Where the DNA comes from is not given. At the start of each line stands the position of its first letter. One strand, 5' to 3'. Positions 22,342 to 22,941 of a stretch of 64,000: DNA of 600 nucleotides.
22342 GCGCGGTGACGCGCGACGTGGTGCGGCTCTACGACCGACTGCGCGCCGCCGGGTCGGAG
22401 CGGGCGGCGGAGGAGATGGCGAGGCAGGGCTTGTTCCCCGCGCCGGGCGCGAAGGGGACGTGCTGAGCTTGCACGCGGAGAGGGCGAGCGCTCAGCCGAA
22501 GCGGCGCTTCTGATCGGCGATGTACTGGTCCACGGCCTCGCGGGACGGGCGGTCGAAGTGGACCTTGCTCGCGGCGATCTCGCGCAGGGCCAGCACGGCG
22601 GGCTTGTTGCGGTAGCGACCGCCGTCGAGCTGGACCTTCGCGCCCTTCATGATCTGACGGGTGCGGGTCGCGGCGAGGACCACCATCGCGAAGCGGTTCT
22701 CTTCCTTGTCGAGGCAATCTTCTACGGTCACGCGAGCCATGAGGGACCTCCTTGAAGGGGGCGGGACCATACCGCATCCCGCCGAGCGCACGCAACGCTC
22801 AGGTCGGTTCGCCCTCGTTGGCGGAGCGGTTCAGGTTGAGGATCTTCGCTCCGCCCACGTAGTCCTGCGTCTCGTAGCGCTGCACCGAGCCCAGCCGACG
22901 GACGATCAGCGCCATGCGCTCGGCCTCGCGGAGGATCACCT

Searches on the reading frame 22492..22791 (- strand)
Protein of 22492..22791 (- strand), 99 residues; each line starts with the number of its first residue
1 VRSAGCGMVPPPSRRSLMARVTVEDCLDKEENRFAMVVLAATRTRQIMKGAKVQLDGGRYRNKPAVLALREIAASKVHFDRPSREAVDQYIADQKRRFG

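Call 4: search_protein_families(library=pfam, proteins=[window:22492-22791:-], max_evalue=0.01)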
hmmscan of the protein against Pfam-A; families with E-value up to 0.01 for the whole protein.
window:22492-22791:- (99 aa): 1 family
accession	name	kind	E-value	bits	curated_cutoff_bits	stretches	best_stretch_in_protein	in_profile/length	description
PF01192.27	RNA_pol_Rpb6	-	1.4e-14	54.3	26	1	25-79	1-53/53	RNA polymerase Rpb6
